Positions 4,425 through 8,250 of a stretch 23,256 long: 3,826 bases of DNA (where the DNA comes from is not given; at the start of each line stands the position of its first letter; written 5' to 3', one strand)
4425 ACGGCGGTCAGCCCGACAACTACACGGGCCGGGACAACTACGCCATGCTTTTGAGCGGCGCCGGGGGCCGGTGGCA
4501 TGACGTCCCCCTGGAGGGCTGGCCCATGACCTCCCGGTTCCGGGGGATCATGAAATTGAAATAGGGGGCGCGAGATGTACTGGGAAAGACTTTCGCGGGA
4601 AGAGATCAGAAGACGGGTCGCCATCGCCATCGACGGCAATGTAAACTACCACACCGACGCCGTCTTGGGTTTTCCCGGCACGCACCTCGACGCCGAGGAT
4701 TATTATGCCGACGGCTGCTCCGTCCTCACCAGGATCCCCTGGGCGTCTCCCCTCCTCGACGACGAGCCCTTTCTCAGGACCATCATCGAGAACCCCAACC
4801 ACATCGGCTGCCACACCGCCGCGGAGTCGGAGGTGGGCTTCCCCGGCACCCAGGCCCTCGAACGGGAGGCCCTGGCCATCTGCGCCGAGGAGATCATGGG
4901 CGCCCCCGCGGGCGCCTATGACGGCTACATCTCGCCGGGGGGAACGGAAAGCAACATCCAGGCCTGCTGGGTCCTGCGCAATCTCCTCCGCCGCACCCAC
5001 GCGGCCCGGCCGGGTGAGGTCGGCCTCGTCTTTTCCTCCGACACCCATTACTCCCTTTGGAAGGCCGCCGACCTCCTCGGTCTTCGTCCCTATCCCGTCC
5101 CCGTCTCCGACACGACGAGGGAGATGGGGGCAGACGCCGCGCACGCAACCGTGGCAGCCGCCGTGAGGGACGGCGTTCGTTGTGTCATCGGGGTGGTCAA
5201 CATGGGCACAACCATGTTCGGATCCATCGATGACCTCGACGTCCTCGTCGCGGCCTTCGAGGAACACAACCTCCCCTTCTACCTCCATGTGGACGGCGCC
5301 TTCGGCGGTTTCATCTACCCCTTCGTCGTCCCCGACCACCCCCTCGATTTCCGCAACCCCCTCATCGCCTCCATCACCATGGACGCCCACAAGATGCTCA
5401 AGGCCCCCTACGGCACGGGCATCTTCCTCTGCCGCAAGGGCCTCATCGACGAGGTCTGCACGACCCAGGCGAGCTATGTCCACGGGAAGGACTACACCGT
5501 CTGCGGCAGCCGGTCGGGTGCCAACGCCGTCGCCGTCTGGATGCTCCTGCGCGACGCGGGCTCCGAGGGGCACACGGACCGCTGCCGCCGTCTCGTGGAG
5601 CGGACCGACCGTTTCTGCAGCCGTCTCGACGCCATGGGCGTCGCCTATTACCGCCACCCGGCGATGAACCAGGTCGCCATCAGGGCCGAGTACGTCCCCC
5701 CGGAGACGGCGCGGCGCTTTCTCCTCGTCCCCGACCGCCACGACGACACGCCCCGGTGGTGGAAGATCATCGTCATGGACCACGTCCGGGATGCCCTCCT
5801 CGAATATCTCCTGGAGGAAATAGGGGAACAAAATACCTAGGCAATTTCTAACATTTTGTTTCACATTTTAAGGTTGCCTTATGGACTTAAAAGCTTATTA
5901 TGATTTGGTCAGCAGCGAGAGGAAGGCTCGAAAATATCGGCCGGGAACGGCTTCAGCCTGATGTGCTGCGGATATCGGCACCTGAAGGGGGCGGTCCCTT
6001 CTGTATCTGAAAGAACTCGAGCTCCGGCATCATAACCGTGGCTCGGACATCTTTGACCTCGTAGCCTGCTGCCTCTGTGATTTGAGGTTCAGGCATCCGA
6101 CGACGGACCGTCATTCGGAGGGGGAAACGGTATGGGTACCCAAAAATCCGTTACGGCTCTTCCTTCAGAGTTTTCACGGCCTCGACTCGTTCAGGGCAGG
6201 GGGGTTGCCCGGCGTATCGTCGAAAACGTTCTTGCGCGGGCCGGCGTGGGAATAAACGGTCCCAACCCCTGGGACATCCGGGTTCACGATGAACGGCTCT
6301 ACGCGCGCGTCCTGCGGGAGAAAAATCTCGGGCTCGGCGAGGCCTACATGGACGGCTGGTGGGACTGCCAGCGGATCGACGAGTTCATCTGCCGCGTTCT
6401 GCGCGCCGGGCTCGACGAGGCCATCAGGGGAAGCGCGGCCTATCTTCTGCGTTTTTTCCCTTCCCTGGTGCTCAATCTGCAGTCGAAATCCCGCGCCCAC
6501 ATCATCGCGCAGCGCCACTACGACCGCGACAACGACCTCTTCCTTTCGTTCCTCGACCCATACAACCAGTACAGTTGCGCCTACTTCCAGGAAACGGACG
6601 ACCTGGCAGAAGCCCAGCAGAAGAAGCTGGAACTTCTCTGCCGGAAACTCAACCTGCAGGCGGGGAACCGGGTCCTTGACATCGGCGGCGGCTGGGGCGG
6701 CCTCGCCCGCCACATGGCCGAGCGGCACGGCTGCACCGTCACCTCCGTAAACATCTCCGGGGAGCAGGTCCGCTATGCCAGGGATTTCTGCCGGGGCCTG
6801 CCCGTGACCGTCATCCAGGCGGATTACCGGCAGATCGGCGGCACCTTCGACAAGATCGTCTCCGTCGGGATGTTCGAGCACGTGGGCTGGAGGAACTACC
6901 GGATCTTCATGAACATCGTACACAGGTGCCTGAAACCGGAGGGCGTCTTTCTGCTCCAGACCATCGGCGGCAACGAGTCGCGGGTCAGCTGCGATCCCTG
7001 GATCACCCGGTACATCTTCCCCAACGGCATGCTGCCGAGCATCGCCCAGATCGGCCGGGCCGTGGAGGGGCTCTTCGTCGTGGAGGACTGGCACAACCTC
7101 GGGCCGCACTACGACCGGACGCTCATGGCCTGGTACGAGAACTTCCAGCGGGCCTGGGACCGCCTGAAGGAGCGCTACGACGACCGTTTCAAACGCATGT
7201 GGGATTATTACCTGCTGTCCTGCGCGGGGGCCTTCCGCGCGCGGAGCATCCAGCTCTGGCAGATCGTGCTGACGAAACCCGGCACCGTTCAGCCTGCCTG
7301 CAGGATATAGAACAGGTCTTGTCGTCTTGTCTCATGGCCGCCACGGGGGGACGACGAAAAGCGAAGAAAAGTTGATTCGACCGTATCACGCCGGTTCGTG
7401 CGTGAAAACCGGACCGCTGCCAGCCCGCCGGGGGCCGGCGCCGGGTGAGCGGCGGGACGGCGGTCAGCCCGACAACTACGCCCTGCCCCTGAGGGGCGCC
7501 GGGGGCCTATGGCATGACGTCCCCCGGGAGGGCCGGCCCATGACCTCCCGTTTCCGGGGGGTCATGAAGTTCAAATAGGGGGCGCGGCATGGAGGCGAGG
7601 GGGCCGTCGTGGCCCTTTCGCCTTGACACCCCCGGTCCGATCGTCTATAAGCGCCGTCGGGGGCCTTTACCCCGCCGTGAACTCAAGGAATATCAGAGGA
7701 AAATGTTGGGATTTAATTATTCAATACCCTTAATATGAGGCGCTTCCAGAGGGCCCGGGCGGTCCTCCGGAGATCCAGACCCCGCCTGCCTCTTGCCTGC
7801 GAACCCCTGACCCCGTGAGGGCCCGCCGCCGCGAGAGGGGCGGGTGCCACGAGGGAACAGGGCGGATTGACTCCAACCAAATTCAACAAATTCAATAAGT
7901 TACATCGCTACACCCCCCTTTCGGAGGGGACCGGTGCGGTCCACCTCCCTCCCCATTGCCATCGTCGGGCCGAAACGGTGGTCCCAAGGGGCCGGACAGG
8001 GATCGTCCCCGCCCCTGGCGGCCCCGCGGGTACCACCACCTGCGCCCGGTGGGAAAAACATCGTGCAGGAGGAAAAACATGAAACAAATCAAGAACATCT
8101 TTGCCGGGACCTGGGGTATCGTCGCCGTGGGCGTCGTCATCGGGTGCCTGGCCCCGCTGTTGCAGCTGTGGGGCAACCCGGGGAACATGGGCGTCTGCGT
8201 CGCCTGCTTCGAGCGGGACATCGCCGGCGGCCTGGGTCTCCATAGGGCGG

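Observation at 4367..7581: Decarboxylase-cfa cassette bracketed by about 170-210-bp direct repeats of the lectin-gene 3' end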

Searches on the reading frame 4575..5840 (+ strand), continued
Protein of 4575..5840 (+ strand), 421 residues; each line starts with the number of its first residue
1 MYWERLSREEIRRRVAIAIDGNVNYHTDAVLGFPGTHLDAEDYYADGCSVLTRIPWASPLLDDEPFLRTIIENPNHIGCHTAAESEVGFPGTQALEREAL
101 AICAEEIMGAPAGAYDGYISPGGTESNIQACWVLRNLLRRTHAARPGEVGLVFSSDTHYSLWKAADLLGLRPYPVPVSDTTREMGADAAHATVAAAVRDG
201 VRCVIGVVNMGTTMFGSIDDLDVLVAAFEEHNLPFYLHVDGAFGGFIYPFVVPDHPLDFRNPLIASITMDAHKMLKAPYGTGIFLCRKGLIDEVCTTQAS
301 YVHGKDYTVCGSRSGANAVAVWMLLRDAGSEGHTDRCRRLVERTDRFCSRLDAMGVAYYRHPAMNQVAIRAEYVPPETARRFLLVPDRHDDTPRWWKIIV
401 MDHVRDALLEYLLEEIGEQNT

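Call 37: find_encoding_contigs(protein=P0122, flank=10000, max_places=10)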
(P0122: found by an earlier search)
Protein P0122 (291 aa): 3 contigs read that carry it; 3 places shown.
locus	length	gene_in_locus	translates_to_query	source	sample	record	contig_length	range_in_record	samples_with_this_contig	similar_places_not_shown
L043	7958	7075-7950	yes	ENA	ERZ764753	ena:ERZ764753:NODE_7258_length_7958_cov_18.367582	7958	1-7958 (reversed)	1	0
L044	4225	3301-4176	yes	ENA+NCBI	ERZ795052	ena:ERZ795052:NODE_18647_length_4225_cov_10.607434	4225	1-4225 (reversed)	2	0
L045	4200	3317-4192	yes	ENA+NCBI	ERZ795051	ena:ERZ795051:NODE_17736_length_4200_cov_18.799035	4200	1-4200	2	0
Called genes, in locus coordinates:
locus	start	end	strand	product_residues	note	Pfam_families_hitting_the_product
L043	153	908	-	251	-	PF00520:Ion_trans, PF00060:Lig_chan (weak), PF07885:Ion_trans_2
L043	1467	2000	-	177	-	-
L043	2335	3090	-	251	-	PF00520:Ion_trans, PF00060:Lig_chan (weak), PF07885:Ion_trans_2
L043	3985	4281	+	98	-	-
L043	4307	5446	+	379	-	-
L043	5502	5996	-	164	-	-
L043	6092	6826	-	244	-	-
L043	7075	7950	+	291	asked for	PF00059:Lectin_C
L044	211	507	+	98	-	-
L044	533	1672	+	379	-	-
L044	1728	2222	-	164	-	-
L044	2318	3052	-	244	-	-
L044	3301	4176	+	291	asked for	PF00059:Lectin_C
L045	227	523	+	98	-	-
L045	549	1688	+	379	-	-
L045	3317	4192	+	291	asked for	PF00059:Lectin_C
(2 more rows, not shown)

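Call 53: search_protein_families(library=ncbifam, proteins=[L001:5739-6611:+, window:4575-5840:+], max_evalue=0.00001)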
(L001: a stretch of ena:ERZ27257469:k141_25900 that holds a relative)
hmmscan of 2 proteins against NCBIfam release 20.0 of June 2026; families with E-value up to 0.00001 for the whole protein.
L001:5739-6611:+ (291 aa): 0 families

window:4575-5840:+ (421 aa): 6 families
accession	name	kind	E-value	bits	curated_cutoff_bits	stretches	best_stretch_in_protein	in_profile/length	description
TIGR03812.1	tyr_de_CO2_Arch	equivalog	5.3e-53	180.2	299.4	1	89-416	54-372/375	tyrosine decarboxylase MfnA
NF002748.0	PRK02769.1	equivalog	1.2e-49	169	305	1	68-416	41-368/382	histidine decarboxylase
TIGR03799.1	NOD_PanD_pyr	equivalog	2.3e-18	65.9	606.1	1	148-352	209-417/522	pyridoxal-dependent aspartate 1-decarboxylase PanP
TIGR01788.1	Glu-decarb-GAD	equivalog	3e-18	65.7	380.4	1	149-355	139-346/431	glutamate decarboxylase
NF052646.1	DABADecarRhbB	equivalog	1.9e-16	59.7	900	1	103-305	145-341/491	L-2,4-diaminobutyrate decarboxylase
TIGR03811.1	tyr_de_CO2_Ent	equivalog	4.5e-11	41.9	905.3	1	156-247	230-326/608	tyrosine decarboxylase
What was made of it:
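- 4575..5840 (+): Group II PLP-dependent decarboxylase of unknown substrate. Its start codon lies 10 nt after the lectin stop. NCBIfam hits to MfnA and histidine decarboxylase are below cutoff (call 53).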

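Call 56: find_related_loci(query=window:4575-5840:+, collection=viral_contigs, flank=5000)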
Query window:4575-5840:+ (421 aa) in viral_contigs; peptide patterns used: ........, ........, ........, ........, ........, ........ (x = any residue, [..] = any of these).
3 stretches matched a pattern, but none encodes a relative of the query by tblastn (E <= 1e-3).

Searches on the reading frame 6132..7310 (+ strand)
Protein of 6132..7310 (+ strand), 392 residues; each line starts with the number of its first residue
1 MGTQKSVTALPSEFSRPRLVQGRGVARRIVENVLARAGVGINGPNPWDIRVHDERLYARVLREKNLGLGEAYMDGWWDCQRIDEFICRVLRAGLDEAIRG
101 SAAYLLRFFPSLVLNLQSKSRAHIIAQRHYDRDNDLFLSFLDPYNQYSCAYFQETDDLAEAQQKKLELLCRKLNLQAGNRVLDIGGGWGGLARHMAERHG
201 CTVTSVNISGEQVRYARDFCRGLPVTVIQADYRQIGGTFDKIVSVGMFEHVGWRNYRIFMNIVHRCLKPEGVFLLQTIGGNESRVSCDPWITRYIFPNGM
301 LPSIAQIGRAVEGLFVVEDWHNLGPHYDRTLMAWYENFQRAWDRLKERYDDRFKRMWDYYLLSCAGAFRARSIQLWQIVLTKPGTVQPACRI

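Call 15: search_protein_families(library=pfam, proteins=[window:6132-7310:+], max_evalue=0.01)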
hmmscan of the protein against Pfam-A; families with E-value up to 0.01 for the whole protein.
window:6132-7310:+ (392 aa): 9 families
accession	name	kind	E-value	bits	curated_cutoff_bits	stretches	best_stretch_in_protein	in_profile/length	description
PF02353.26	CMAS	-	4.8e-84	282.3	27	1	119-378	3-273/273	Mycolic acid cyclopropane synthetase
PF13649.12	Methyltransf_25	-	1.5e-15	58.1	27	1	181-271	1-97/97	Methyltransferase domain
PF13489.12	Methyltransf_23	-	3.6e-14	53.3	27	1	174-290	19-132/164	Methyltransferase domain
PF08241.18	Methyltransf_11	-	1e-13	52.1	21.2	1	182-274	1-94/95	Methyltransferase domain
PF08242.18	Methyltransf_12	-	5.4e-10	40.3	30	1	182-273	1-98/98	Methyltransferase domain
PF13847.12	Methyltransf_31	-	5.7e-08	33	27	1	177-279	3-113/145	Methyltransferase domain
PF05175.20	MTS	-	0.00044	20.4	23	1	167-264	21-124/170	Methyltransferase small domain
PF00398.26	RrnaAD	-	0.0018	17.8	24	1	170-235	23-88/263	Ribosomal RNA adenine dimethylase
PF01728.25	FtsJ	-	0.0048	17.3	24.1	0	165-215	8-59/181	FtsJ-like methyltransferase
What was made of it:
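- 6132..7310 (+): Cyclopropane fatty acyl phospholipid synthase (cfa). Pfam CMAS E 4.8e-84 (call 15).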

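Call 19: find_encoding_contigs(protein=window:6132-7310:+, flank=10000, max_places=10)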
Protein window:6132-7310:+ (392 aa): no gene with exactly this product is on record in the collection.
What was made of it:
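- Tried and rejected: Not on record (call 19).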

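Call 53: search_protein_families(library=ncbifam, proteins=[window:6132-7310:+], max_evalue=0.00001)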
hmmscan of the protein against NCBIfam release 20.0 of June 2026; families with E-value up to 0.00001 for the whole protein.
window:6132-7310:+ (392 aa): 8 families
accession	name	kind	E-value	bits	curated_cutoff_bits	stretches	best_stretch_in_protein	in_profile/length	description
NF008686.0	PRK11705.1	equivalog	2.4e-172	573.3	400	1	26-386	16-376/383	cyclopropane fatty acyl phospholipid synthase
NF053839.1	CPFASynBruc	equivalog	6.2e-81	272.4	600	1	39-391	30-393/410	cyclopropane fatty acid synthase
NF040703.1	cyclopro_CfaB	exception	1.2e-62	211.9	650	1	48-384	35-378/393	C17 cyclopropane fatty acid synthase CfaB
NF040660.1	mycolic_MTase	equivalog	1e-41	143.4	390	1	127-382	9-283/283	cyclopropane mycolic acid synthase family methyltransferase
NF041675.1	sarc_dimgly_tmase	equivalog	5.5e-10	39.6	550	1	129-275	15-169/278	sarcosine/dimethylglycine N-methyltransferase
TIGR01983.1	UbiG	equivalog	7.4e-10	38.5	102.95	1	145-281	26-157/228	bifunctional 2-polyprenyl-6-hydroxyphenol methylase/3-demethylubiquinol 3-O-methyltransferase UbiG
NF043040.1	corrin_prot_MT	hypoth_equivalog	5.8e-09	35.7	180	1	176-275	40-147/216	corrinoid protein-associated methyltransferase CpaM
NF045667.1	MTase_DVU1556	equivalog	2.9e-06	26.9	155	1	172-276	17-120/213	DVU_1556 family methyltransferase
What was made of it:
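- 6132..7310 (+): NCBIfam NF008686 573 bits against a cutoff of 400 (call 53).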

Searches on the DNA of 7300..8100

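Call 67: search_rna_families(source=window, start=7300, end=8100, threshold=evalue, max_evalue=1)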
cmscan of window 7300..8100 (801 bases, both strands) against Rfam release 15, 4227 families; matches with E-value up to 1: 0.
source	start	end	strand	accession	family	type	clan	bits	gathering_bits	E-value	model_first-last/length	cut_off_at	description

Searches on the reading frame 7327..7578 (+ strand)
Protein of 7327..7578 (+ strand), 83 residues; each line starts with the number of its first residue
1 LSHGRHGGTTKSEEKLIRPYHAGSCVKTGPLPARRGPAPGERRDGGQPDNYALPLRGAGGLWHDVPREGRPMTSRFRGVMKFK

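Call 15: search_protein_families(library=pfam, proteins=[window:7327-7578:+], max_evalue=0.01)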
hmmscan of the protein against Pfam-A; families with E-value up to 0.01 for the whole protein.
window:7327-7578:+ (83 aa): 0 families
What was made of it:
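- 7420..7591 (+): Distal repeat (copy 3): a decayed relic of the lectin 3' end. It carries the 22-bp deletion (7455|7456) and two 18-nt deletions (about 7432|7433 and 7470|7471), then TAG 7576-7578, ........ and GC-ATG. No Pfam hit for its 83-aa ORF (call 15).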
